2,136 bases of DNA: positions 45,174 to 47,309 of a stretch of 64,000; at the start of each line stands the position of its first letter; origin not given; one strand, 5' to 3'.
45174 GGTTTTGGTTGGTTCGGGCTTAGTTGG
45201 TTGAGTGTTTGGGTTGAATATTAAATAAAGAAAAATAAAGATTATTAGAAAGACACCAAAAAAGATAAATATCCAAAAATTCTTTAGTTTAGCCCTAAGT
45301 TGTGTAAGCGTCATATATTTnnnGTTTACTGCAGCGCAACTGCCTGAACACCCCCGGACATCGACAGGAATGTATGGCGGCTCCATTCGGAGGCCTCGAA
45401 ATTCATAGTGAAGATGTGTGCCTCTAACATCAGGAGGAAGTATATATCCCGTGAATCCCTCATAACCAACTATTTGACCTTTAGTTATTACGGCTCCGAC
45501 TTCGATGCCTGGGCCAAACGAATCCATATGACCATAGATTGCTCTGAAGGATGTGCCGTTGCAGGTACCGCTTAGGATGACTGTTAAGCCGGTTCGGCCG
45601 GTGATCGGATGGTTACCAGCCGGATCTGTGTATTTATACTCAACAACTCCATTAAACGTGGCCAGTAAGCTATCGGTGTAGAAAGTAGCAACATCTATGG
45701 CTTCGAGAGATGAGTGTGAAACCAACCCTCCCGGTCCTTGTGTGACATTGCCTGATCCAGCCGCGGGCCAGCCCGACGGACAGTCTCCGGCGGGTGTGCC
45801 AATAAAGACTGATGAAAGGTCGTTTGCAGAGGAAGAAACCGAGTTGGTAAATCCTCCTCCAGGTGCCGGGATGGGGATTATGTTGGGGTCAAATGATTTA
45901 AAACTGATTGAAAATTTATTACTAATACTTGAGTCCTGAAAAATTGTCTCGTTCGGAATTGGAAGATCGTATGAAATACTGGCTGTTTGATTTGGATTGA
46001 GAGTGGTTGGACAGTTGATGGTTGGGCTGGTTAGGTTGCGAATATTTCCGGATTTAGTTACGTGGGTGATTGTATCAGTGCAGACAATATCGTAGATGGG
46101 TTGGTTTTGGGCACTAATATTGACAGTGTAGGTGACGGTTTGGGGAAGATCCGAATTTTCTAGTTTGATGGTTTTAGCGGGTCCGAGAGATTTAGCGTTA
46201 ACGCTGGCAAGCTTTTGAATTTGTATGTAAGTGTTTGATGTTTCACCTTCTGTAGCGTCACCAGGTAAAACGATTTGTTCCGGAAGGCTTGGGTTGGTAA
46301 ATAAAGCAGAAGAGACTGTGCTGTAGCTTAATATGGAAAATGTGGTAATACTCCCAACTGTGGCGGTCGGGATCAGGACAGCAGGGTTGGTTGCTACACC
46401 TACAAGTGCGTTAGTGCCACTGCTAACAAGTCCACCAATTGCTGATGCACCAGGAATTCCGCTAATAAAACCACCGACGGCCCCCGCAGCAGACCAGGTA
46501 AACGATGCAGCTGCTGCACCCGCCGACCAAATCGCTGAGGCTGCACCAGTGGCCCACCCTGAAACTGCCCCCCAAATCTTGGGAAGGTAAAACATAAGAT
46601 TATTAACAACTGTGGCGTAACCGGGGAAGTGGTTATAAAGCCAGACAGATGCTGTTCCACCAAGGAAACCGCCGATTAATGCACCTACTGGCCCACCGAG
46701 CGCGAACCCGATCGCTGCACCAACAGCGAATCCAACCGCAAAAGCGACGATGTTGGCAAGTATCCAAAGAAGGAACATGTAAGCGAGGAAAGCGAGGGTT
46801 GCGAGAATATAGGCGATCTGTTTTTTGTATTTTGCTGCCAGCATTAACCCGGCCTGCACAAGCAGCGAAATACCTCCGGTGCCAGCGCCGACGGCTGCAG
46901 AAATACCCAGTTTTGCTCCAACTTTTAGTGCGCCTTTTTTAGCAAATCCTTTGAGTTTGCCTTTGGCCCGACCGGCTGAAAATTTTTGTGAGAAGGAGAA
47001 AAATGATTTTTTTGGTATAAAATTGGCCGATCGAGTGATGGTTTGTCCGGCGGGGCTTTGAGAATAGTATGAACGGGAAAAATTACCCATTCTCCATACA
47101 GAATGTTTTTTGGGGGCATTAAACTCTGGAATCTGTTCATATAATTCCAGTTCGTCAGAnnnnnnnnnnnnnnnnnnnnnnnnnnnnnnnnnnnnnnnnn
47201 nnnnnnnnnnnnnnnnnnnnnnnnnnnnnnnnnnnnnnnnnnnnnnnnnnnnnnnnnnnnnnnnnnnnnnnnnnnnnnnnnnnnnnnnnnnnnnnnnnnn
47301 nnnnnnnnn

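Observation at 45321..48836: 1171-aa polytopic protein with a Gly/Ala-zipper membrane core and a C-terminal LytM/M23 peptidase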

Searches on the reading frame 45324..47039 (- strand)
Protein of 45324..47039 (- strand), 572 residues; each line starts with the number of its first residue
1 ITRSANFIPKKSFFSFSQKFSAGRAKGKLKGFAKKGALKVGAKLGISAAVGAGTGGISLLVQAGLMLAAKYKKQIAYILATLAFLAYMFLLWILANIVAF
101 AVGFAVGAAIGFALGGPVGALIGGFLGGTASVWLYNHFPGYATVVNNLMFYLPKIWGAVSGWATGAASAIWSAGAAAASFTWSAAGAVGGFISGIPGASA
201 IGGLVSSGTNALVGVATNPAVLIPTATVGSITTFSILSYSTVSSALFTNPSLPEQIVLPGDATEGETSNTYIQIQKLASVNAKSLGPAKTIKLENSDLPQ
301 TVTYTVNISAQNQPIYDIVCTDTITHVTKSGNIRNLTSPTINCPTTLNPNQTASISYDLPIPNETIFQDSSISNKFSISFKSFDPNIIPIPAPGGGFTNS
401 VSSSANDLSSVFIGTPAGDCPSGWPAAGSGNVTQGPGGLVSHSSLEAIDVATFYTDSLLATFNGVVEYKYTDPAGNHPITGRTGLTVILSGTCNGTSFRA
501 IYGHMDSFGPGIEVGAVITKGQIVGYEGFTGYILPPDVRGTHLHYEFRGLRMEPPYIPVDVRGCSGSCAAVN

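Call 50: predict_structure(alignment_id=A2)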
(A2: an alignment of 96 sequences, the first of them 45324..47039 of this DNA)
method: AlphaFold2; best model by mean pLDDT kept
length: 572 residues; sequences in the alignment: 96
mean_pLDDT: 73.6   pTM: 0.50
mean pLDDT of the five models: 73.6, 73.3, 73.0, 71.0, 70.7
residues with pLDDT >= 90: 231; 70-90: 149; 50-70: 33; < 50: 159
segments of 3 or more residues with pLDDT < 50: 1-57, 160-237, 243-264
pLDDT, mean of each block of 10 residues (from residue 1): 33 33 35 40 40 44 65 70 82 84 86 86 86 86 80 64 38 34 33 33 36 37 36 48 42 31 57 92 69 94 96 95 93 92 96 97 96 93 82 79 89 85 95 95 96 96 93 84 94 88 97 91 97 94 97 96 95 85
secondary structure, 60 per line:
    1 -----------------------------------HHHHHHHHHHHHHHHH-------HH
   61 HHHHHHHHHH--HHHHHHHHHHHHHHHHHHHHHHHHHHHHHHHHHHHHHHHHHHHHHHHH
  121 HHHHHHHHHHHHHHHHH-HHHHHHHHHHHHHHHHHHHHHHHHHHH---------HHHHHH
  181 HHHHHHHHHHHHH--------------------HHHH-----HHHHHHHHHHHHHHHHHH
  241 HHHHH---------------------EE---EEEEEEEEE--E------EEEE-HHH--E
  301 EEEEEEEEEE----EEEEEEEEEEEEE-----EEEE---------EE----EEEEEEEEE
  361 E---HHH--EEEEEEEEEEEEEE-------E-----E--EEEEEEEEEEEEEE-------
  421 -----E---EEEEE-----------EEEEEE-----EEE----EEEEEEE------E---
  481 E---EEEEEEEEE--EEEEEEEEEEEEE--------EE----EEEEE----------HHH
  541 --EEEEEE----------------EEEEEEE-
elements in order: H36-51 H59-70 H73-137 H139-165 H175-193 H214-217 H223-245 E272-280 E290-293 E300-310 E315-327 E333-336 E352-361 E370-383 E400-413 E430-434 E446-451 E457-459 E464-470 E485-493 E496-508 E523-527 E543-548 E565-571
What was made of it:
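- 46299..46910 (-): aa 643-846: nearly charge-free Gly/Ala-rich (glycine-zipper-like) membrane block. AlphaFold helices have moderate to low confidence (call 50).
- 45801..46298 (-): aa 847-1012: acidic linker plus Ig-like beta-sandwich spacer (extracytoplasmic). pLDDT mostly above 90 from aa ~869 (call 50).
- On Peptidase family M23 (LytM/lysostaphin type): The AlphaFold model has pLDDT above 90 in this region (call 50).
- Checked: AlphaFold confidence is moderate for aa 659-759 and low for aa 759-864 (call 50).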

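Call 53: fold_search(model_id=the predicted structure, library=pdb)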
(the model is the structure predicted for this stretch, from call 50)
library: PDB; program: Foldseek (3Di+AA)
matches with E <= 10: 1453; with E <= 0.001: 45
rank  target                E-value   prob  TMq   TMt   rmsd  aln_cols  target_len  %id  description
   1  4rnz                  4.0e-08  1.00  0.17  0.25  17.2       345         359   12  Structure of Helicobacter pylori Csd3 from the hexagonal crystal (released 2015-03-11)
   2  4rny_A                1.0e-07  1.00  0.16  0.24  17.7       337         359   12  Structure of Helicobacter pylori Csd3 from the orthorhombic crystal (released 2015-03-11)
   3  6ue4_B                1.1e-07  1.00  0.18  0.28  13.0       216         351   14  ShyA Endopeptidase from Vibrio cholerae (Closed form) (released 2020-05-27)
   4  3slu_A                4.9e-07  1.00  0.19  0.30  21.2       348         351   13  Crystal structure of NMB0315 (released 2012-02-01)
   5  6u2a                  4.9e-07  1.00  0.17  0.26  19.9       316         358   13  ShyA endopeptidase from Vibrio cholera (open form) (released 2020-05-27)
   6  2hsi_B                5.5e-07  1.00  0.17  0.41  16.5       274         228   16  Crystal structure of putative peptidase M23 from pseudomonas aeruginosa, New York Structural Genomics Consortium (released 2006-08-08)
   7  5j1l_B                8.1e-07  1.00  0.18  0.51   3.9       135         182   25  Crystal structure of Csd1-Csd2 dimer I (released 2016-10-19)
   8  5j1k                  1.3e-06  1.00  0.17  0.50   4.1       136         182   25  Crystal structure of Csd2-Csd2 dimer (released 2016-10-19)
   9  5j1m_D                1.5e-06  1.00  0.17  0.51   4.1       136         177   25  Crystal structure of Csd1-Csd2 dimer II (released 2016-10-19)
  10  6ue4_A                1.6e-06  1.00  0.19  0.29  12.5       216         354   16  ShyA Endopeptidase from Vibrio cholerae (Closed form) (released 2020-05-27)
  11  6muk                  1.9e-06  1.00  0.18  0.27  20.9       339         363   14  1.93 Angstrom Resolution Crystal Structure of Peptidase M23 from Neisseria gonorrhoeae. (released 2018-10-31)
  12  5j1m_B                2.0e-06  1.00  0.17  0.52   4.1       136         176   25  Crystal structure of Csd1-Csd2 dimer II (released 2016-10-19)
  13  2gu1                  4.6e-06  1.00  0.18  0.30  12.7       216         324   16  Crystal structure of a zinc containing peptidase from vibrio cholerae (released 2006-07-04)
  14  2hsi_A                7.2e-06  1.00  0.17  0.40  15.6       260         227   15  Crystal structure of putative peptidase M23 from pseudomonas aeruginosa, New York Structural Genomics Consortium (released 2006-08-08)
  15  4qpb_B                8.5e-06  1.00  0.16  0.61   4.0       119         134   21  Catalytic domain of the antimicrobial peptidase lysostaphin from Staphylococcus simulans crystallized in the absence o (released 2014-07-09)
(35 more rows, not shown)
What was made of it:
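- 45801..46298 (-): Foldseek matches to pilus chaperones, the CPE0147 adhesin repeat and RhoGDI-type sandwiches (call 53).
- On Peptidase family M23 (LytM/lysostaphin type): Foldseek gives probability 1.00 and target-normalised TM-score 0.6-0.7 to EnpA, lysostaphin, LytM and StM23 (call 53).
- Foldseek gives probability 1.00 and target-normalised TM-score 0.6-0.7 to M23 catalytic domains, plus Ig-like sandwiches (call 53). pLDDT is above 90 over aa ~869-1171 (call 50). Foldseek also matches the DipM and EnvC LytM domains (call 53).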

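Call 55: search_solved_structures(query=A2, max_evalue=0.01, show_alignments=5)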
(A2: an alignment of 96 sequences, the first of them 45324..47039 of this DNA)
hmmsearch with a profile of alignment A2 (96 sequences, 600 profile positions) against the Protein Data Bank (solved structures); distinct sequences matched with E-value up to 0.01: 55.
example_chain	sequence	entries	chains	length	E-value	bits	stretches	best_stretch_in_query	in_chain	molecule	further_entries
6u2a_A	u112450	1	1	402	8.8e-25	91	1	479-574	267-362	ShyA endopeptidase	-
6ue4_A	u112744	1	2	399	9.5e-25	90.9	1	479-574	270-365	ShyA endopeptidase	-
5j1l_A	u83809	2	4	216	2.9e-24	89.3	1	477-565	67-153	ToxR-activated gene (TagE)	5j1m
3slu_A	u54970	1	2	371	3.2e-21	79.3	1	476-564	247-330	M23 peptidase domain protein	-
6muk_A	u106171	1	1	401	3.5e-21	79.1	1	476-564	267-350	Peptidase M23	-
9gy1_A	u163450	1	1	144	5.4e-21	78.5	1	477-564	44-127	Peptidase, M23 family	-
5j1l_B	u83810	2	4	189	6.7e-21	78.2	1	475-564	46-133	ToxR-activated gene (TagE)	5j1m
5j1k_A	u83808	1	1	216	9.2e-21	77.8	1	475-564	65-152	ToxR-activated gene (TagE)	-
5kvp_A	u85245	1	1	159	1.2e-20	77.4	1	456-562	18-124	Zoocin A endopeptidase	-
2gu1_A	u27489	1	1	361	2.8e-18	69.5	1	477-563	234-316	Zinc peptidase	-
4qp5_A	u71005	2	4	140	4.4e-17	65.6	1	478-562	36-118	Lysostaphin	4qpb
5kqb_A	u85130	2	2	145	5.8e-17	65.2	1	468-562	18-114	Peptidase M23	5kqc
6smk_A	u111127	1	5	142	9.8e-17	64.5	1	477-564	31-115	Peptidase_M23 domain-containing protein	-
5nmy_A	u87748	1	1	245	1.6e-16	63.8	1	478-562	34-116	Lysostaphin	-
4lxc_A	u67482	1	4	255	1.6e-16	63.7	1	478-562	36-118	Lysostaphin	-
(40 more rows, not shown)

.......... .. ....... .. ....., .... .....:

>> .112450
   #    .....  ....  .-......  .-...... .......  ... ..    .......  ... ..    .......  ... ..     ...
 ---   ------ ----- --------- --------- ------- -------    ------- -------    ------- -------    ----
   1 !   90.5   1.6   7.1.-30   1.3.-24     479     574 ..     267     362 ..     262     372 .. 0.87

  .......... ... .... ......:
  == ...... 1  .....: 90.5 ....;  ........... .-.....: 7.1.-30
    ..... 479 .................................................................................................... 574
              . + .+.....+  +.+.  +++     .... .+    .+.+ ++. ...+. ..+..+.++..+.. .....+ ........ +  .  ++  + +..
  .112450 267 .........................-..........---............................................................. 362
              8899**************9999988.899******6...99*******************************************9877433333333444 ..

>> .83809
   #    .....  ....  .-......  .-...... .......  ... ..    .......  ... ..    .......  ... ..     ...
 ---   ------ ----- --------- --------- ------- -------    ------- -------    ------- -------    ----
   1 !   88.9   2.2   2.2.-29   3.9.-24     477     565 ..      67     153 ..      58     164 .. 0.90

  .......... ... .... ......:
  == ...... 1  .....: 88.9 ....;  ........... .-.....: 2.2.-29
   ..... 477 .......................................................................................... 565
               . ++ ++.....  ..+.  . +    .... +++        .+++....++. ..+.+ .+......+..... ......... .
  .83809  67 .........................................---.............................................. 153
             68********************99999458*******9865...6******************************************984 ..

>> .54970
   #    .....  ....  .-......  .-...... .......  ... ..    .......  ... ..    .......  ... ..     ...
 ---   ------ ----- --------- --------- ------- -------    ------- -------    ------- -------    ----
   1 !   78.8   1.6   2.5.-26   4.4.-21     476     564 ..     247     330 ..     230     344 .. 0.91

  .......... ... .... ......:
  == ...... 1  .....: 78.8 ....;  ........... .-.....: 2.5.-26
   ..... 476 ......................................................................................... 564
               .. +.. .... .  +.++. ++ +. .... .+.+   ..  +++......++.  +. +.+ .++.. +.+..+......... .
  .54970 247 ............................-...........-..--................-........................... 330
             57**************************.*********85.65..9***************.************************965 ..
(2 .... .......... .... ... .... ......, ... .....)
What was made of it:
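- On Peptidase family M23 (LytM/lysostaphin type): The Asp (D1048) is invariant and aligns with the motif Asp of solved enzymes (call 55).
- Closest known: M23B peptidases: ShyA, Csd3, lysostaphin, LytM, EnpA, zoocin A. Same: The Asp, the mid-domain His and the HxH motif align (calls 53, 55).
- The family profile matches solved M23 enzymes (ShyA 8.8e-25, Csd1/2, zoocin A, lysostaphin, LytM; call 55). The profile scores far better against active enzymes (ShyA 8.8e-25) than against EnvC (1.6e-5) (call 55).
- Tried and rejected: The weak profile hits to tape-measure proteins, huntingtin, FtsY and IF-2 in call 55 fall in the low-complexity Gly/Ala/Lys region, so I treat them as compositional.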

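Call 86: fold_search(model_id=the predicted structure, library=viral)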
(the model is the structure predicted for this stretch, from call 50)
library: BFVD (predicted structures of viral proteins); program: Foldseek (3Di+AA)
matches with E <= 10: 705; with E <= 0.001: 82
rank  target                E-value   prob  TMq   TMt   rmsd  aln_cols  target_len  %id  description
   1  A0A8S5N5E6            8.1e-08  1.00  0.20  0.25   9.1       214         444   18  Tail protein [Myoviridae sp. ctsip2]
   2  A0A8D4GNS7            1.0e-07  1.00  0.18  0.18  14.3       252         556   19  (no name in the UniProt tables at hand)
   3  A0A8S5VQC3            1.3e-07  1.00  0.22  0.29   3.8       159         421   23  lysozyme [Ackermannviridae sp.]
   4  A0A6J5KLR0            2.5e-07  1.00  0.18  0.61   3.7       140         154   26  Peptidase M23 [uncultured Caudovirales phage]
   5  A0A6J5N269            2.6e-07  1.00  0.18  0.12   4.5       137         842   23  Peptidase M23 [uncultured Caudovirales phage]
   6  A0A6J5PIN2            7.5e-07  1.00  0.18  0.49   4.1       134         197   22  Peptidase M23 [uncultured Caudovirales phage]
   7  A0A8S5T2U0            1.1e-06  1.00  0.21  0.47   4.2       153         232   24  Peptidase [Podoviridae sp. ctpVv1]
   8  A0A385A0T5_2          1.7e-06  1.00  0.18  0.11   3.0       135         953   21  (no name in the UniProt tables at hand)
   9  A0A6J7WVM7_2          1.8e-06  1.00  0.17  0.09   5.2       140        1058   24  Phage tail tape measure protein [uncultured Caudovirales phage]
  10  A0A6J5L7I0            2.3e-06  1.00  0.19  0.12  15.0       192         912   20  Peptidase M23 [uncultured Caudovirales phage]
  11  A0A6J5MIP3            2.4e-06  1.00  0.18  0.56   4.9       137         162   26  Peptidase M23 [uncultured Caudovirales phage]
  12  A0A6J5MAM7            2.4e-06  1.00  0.19  0.15   5.8       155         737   24  Peptidase M23 [uncultured Caudovirales phage]
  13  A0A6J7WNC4            2.6e-06  1.00  0.15  0.32   5.7       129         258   26  Peptidase M23 [uncultured Caudovirales phage]
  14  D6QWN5                2.9e-06  1.00  0.18  0.27   5.9       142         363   24  (no name in the UniProt tables at hand)
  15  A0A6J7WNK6            2.9e-06  1.00  0.19  0.11  32.8       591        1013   12  Peptidase M23 [uncultured Caudovirales phage]
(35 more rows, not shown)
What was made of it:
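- Closest known: Phage tape-measure and ejection proteins with C-terminal M23 domains. Same: They are long proteins ending in an M23 domain that opens a wall for a translocation device (BFVD and PDB hits; calls 55, 86).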

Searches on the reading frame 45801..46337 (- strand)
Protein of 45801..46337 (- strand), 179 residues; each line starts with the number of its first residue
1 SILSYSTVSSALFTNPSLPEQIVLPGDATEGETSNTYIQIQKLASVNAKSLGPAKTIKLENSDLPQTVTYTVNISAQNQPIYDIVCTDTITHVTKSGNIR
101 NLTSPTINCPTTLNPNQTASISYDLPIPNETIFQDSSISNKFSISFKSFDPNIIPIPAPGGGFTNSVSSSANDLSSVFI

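Call 96: find_homologous_proteins(query=A6, max_evalue=0.00001)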
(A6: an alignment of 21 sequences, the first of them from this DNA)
Query A6 (21 sequences) (179 aa, profile of the alignment): 1 proteins with E <= 0.00001 among 5412 candidates.
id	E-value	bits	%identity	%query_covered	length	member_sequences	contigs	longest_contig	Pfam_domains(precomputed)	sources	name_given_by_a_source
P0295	1.1e-24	105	28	47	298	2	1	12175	PF01551.30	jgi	jgi:murein DD-endopeptidase MepM/ murein hydrolase activator NlpD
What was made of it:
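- Tried and rejected: Census of head types with a beta-domain-only profile (A6): the word-indexed search returned a single hit, so head frequencies could not be quantified (call 96).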

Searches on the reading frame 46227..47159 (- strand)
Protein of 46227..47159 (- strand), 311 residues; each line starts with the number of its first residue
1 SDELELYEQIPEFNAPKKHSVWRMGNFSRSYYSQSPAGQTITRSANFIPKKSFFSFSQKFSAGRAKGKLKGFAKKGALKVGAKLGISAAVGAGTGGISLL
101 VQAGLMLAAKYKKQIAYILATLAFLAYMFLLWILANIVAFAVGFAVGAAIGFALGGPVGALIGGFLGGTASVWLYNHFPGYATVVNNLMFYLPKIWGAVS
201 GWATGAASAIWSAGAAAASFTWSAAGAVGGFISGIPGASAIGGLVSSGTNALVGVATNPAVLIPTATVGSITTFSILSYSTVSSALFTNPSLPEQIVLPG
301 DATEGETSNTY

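Call 83: search_solved_structures(query=window:46227-47159:-, max_evalue=10, show_alignments=3)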
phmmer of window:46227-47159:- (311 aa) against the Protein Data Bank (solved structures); distinct sequences matched with E-value up to 10: 2.
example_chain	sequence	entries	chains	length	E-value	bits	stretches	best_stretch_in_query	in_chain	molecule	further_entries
3who_A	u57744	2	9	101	0.2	14.4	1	163-232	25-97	Guanyl-specific ribonuclease Po1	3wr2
6tmg_m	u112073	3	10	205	0.46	13.2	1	55-163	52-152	subunit 8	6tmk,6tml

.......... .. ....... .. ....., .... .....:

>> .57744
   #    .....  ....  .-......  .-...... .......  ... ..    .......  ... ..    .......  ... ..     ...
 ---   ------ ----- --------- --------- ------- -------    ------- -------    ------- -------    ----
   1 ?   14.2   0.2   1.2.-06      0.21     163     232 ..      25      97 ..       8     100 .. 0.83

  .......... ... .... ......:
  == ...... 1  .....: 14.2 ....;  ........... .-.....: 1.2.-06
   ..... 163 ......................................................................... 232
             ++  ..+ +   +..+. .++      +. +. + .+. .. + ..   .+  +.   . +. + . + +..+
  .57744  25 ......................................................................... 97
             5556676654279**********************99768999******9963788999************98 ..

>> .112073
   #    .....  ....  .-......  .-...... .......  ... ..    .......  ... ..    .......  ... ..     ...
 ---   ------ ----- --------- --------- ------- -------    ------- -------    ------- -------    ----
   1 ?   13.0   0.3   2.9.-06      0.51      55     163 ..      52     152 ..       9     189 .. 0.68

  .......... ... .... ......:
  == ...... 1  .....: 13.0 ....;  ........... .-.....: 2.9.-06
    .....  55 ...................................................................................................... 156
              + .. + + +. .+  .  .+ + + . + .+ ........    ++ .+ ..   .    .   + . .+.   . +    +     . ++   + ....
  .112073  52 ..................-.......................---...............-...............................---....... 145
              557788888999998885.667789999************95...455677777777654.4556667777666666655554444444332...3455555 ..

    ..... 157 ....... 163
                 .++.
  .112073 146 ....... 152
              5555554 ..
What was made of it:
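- Closest known: Phage tape-measure and ejection proteins with C-terminal M23 domains. Different: The TM block alone finds nothing (call 83).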
